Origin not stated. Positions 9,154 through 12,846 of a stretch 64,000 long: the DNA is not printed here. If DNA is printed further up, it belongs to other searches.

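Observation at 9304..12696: Receptor-like ~8-TM domain fused to a class-3 lipase catalytic domain in one 1130 aa protein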

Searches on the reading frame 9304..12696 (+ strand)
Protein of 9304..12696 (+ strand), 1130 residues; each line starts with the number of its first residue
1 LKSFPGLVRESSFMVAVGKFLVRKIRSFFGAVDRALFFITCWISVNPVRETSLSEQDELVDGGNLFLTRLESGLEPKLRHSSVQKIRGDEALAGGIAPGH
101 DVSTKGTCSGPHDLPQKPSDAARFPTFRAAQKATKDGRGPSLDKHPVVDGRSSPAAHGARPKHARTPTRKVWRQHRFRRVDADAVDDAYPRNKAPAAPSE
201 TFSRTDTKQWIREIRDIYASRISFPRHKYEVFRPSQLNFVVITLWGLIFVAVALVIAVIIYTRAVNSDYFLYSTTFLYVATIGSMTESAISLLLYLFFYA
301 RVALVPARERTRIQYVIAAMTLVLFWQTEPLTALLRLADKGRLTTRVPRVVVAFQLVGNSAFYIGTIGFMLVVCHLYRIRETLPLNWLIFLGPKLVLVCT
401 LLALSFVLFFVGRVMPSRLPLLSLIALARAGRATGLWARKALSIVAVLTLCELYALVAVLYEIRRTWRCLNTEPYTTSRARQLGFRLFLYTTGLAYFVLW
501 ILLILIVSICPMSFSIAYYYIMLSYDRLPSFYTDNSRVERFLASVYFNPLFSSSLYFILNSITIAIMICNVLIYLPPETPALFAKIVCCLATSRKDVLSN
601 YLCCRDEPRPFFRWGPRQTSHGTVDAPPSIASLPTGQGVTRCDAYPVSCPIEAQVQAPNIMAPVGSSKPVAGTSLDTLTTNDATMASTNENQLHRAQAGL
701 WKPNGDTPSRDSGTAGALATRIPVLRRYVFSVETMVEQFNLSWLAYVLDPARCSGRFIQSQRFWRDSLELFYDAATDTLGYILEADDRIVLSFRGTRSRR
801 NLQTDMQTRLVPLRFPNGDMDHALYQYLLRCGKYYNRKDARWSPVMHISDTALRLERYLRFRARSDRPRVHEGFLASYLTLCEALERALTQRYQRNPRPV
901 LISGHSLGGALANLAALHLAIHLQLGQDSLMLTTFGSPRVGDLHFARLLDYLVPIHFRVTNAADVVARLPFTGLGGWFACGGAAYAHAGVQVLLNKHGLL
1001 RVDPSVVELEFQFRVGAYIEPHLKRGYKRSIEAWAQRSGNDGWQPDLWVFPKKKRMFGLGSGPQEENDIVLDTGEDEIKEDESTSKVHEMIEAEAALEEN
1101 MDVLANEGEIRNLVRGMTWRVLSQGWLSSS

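Call 4: search_protein_families(library=pfam, proteins=[window:9304-12696:+], max_evalue=1)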
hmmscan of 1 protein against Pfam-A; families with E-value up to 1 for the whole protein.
window:9304-12696:+ (1130 aa): 4 families
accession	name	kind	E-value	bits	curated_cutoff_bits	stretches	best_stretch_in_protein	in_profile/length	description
PF01764.32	Lipase_3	-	3.3e-26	92.3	22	1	790-972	1-138/140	Lipase (class 3)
PF12697.13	Abhydrolase_6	-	0.0042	18.2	26.3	1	851-953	21-109/217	Alpha/beta hydrolase family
PF00975.26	Thioesterase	-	0.063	13.9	26.4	1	859-919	28-87/226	Thioesterase domain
PF06024.17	Orf78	-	0.55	11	29.4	0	494-523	59-88/101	Orf78 (ac78)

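Call 5: find_homologous_proteins(query=window:9304-12696:+)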
Query window:9304-12696:+ (1130 aa): 3 proteins with E <= 0.001 among 8000 candidates.
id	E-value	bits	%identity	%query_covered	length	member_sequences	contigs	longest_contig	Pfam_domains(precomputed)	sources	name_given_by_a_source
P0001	0.0e+0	2574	99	100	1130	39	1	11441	PF01764.32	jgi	-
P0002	0.0e+0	1235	52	98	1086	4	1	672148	PF01764.32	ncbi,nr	ncbi:hypothetical protein CCYA_CCYA06G1770 [Cyanidiococcus yangmingshanensis]|nr:hypothetical protei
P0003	0.0e+0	1216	51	98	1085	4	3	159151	PF01764.32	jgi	jgi:hypothetical protein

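Call 18: search_protein_families(library=pfam, alignment_id=A3, max_evalue=0.001)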
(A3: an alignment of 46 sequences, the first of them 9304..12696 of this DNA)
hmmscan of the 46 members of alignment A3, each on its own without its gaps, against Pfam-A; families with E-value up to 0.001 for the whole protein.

A. member 1, window:9304-12696:+ (1130 aa): 1 family
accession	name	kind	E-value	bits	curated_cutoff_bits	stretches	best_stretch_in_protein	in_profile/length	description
PF01764.32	Lipase_3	-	3.3e-26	92.3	22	1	790-972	1-138/140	Lipase (class 3)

B. families by the number of members that match (of 46 scanned): 4 families
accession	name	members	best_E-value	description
PF01764.32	Lipase_3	31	1.1e-30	Lipase (class 3)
PF06664.17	WLS-like_TM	7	3.9e-09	Wntless-like, transmembrane domain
PF12697.13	Abhydrolase_6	5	0.0002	Alpha/beta hydrolase family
PF12146.15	Hydrolase_4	1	0.00037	Serine aminopeptidase, S33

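Call 66: predict_structure(alignment_id=A5)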
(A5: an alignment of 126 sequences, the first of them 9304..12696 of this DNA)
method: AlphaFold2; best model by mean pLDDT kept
length: 1130 residues; sequences in the alignment: 126
mean_pLDDT: 68.3   pTM: 0.69
mean pLDDT of the five models: 68.3, 66.4, 66.0, 65.8, 65.8
residues with pLDDT >= 90: 375; 70-90: 229; 50-70: 154; < 50: 372
segments of 3 or more residues with pLDDT < 50: 1-11, 50-204, 218-224, 544-550, 592-594, 604-720, 835-851, 973-982, 1056-1061, 1063-1068, 1070-1081, 1097-1107, 1126-1130
pLDDT, mean of each block of 10 residues (from residue 1): 34 62 77 76 64 42 34 31 31 33 31 33 28 33 34 34 35 35 33 39 52 54 63 79 90 93 87 85 94 95 88 95 95 87 68 89 95 93 86 95 93 87 91 87 94 96 93 80 92 94 92 68 61 52 47 75 93 82 56 50 47 37 41 36 34 34 35 35 35 40 38 42 71 94 95 92 96 96 96 92 81 83 74 50 43 56 71 95 96 95 97 96 89 96 91 93 88 49 76 90 78 70 91 84 88 58 49 44 57 52 46 65 52
secondary structure, 60 per line:
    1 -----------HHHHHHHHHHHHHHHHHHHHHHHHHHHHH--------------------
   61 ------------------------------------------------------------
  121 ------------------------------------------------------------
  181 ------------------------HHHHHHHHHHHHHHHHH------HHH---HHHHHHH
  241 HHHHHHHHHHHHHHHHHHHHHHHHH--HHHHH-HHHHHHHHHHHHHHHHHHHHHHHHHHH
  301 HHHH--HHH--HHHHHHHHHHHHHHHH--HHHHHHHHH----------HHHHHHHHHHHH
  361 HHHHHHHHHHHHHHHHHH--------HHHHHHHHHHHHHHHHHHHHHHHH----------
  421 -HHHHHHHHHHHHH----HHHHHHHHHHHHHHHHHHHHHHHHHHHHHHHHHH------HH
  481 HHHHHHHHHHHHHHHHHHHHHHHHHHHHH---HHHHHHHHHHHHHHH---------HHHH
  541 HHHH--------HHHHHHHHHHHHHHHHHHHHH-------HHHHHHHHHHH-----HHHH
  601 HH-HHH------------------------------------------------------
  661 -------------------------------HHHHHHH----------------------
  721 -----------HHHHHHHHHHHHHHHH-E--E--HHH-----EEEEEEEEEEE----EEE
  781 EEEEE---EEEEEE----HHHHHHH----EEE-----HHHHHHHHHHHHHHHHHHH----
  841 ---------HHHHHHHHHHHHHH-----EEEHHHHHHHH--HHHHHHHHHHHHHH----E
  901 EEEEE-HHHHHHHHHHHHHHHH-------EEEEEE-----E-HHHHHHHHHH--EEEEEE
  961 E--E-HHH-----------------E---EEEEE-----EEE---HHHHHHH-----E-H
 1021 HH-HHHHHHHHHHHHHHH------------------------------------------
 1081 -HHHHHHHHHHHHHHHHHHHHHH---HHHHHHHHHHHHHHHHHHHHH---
elements in order (helices of 4 or more, strands of 3 or more residues): H12-40 H205-221 H234-265 H268-272 H274-304 H312-327 H330-338 H349-378 H387-410 H422-434 H439-472 H479-509 H513-527 H537-544 H553-573 H581-591 H597-602 H692-698 H732-747 E763-773 E778-785 E789-794 H799-805 E810-812 H818-836 H850-863 E869-871 H872-879 H882-895 E900-905 H907-922 E930-935 H943-952 E955-961 E990-994 E1000-1002 H1006-1012 H1024-1038 H1082-1103 H1107-1127
